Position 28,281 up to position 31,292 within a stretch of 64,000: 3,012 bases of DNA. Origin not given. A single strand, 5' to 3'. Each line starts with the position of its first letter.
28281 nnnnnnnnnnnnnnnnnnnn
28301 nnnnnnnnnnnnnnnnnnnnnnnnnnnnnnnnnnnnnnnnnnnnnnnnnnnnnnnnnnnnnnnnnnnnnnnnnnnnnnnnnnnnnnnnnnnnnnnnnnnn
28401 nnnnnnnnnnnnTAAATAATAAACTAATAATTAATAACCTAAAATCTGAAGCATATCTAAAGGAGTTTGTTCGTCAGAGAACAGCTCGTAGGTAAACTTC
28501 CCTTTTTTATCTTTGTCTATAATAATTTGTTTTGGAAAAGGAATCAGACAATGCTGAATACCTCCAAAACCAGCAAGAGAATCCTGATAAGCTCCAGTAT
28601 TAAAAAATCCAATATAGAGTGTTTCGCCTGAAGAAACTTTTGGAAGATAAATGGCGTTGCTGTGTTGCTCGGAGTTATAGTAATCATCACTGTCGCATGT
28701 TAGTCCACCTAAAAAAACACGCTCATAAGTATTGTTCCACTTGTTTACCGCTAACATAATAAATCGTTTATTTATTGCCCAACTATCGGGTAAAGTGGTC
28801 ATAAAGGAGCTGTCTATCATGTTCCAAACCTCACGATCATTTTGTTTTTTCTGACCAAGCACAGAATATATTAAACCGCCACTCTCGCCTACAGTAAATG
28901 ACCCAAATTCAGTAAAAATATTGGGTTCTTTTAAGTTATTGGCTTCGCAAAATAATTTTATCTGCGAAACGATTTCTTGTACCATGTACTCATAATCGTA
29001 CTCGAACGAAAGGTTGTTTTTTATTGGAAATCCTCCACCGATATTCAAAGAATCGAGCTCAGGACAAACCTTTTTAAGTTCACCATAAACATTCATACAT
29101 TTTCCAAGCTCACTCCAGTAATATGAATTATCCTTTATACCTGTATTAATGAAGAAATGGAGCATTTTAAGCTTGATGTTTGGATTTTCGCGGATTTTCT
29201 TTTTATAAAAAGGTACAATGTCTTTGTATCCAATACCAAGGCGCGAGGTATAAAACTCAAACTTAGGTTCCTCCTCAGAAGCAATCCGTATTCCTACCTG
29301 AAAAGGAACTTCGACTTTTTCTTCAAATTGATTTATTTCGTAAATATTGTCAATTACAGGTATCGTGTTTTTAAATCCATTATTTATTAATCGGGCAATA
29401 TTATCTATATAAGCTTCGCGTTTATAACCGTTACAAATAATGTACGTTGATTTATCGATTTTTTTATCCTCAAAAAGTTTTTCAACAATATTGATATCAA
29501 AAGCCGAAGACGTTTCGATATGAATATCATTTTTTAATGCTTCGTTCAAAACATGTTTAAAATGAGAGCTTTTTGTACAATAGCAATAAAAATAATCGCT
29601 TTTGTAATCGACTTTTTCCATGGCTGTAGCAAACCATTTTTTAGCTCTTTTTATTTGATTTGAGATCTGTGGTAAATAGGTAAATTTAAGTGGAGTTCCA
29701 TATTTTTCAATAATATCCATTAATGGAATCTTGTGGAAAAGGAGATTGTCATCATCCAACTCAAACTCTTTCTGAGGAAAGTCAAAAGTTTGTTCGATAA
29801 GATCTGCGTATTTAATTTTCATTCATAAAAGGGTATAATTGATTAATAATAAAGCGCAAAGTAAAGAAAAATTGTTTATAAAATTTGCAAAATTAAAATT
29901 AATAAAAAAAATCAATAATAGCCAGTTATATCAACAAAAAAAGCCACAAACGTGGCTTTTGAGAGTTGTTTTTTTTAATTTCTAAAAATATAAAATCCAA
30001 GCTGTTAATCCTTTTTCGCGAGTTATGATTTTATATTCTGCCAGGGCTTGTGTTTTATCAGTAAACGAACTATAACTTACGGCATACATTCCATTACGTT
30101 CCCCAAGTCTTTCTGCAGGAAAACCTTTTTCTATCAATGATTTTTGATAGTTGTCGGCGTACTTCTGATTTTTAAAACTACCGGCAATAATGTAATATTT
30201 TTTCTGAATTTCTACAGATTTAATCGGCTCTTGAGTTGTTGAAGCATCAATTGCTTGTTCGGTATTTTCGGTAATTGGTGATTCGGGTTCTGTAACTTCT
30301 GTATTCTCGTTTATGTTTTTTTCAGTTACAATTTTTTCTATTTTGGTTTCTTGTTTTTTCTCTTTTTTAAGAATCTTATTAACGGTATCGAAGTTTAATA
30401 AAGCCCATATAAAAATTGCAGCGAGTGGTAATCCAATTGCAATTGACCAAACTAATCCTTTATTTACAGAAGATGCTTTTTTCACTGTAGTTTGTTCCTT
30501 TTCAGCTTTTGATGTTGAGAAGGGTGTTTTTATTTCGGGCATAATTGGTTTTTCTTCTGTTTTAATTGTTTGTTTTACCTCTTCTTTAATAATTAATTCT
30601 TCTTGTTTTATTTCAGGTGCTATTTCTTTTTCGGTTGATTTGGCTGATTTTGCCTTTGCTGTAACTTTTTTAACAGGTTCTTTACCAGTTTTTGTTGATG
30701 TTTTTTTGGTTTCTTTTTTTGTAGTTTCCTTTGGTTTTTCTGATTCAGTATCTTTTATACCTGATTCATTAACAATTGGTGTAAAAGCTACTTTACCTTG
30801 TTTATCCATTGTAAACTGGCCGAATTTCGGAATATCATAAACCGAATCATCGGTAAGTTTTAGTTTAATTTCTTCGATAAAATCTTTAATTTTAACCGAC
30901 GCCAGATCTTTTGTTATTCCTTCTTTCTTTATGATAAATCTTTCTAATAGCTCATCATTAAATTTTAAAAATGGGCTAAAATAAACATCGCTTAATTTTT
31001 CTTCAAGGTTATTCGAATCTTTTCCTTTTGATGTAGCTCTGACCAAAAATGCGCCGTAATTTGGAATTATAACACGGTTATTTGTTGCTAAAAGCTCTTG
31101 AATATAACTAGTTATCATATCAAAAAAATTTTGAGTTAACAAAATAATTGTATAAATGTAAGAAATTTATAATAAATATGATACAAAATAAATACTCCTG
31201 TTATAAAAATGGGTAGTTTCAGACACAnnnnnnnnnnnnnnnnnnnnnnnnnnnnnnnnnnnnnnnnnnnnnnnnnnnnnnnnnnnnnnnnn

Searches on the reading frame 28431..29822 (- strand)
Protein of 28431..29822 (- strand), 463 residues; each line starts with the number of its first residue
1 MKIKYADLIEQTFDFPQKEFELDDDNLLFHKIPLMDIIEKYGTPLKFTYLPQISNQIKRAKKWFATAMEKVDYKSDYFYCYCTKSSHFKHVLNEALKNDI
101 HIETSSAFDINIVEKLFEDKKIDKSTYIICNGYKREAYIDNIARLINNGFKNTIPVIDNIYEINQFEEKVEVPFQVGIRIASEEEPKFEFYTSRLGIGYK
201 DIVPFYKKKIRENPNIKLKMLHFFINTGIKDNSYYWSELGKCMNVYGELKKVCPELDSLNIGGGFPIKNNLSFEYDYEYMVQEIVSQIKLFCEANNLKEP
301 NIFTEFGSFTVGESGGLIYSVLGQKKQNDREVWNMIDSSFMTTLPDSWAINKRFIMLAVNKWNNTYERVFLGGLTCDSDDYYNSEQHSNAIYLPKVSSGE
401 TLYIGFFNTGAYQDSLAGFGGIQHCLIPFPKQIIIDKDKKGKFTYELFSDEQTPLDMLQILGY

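Call 63: search_protein_families(library=ncbifam, proteins=[window:28431-29822:-], max_evalue=1e-8)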
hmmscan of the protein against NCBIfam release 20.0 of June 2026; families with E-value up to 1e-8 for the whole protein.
window:28431-29822:- (463 aa): 6 families
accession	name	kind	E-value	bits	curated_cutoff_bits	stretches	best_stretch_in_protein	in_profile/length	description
NF003763.0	PRK05354.1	equivalog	2e-48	165.4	369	2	41-331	62-366/636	biosynthetic arginine decarboxylase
TIGR01273.1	speA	equivalog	7.5e-46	156.8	624.1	2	41-336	55-363/624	arginine decarboxylase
TIGR01048.1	lysA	equivalog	2.5e-25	88.8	297.9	1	24-417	6-381/417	diaminopimelate decarboxylase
NF052544.1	OrLyDeCDokD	equivalog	8.1e-17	61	700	1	18-413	17-419/461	ornithine/lysine decarboxylase DokD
NF041039.1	FslC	exception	1.8e-15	56.7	500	1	26-417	8-390/418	rhizoferrin biosystnesis N-citrylornithine decarboxylase FslC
NF006515.0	PRK08961.1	equivalog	4.4e-09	34.9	802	1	77-417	529-845/861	bifunctional aspartate kinase/diaminopimelate decarboxylase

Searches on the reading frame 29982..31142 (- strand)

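Call 63: search_protein_families(library=ncbifam, proteins=[window:29982-31142:-], max_evalue=1e-8)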
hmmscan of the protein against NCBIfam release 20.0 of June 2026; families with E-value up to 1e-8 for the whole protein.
window:29982-31142:- (386 aa): 0 families

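Call 66: search_protein_families(library=pfam, proteins=[window:29982-31142:-], max_evalue=0.00001)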
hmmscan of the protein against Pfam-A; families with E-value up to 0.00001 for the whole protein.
window:29982-31142:- (386 aa): 3 families
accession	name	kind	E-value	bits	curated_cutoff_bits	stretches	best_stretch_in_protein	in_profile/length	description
PF18175.6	HU-CCDC81_bac_2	-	4.5e-10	39.7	35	1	65-123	2-60/70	CCDC81-like prokaryotic HU domain 2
PF05036.18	SPOR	-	8.4e-10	39.3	21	1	314-383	3-74/76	SPOR domain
PF18174.6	HU-CCDC81_bac_1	-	2.7e-06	27.6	26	0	10-42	4-36/59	CCDC81-like prokaryotic HU domain 1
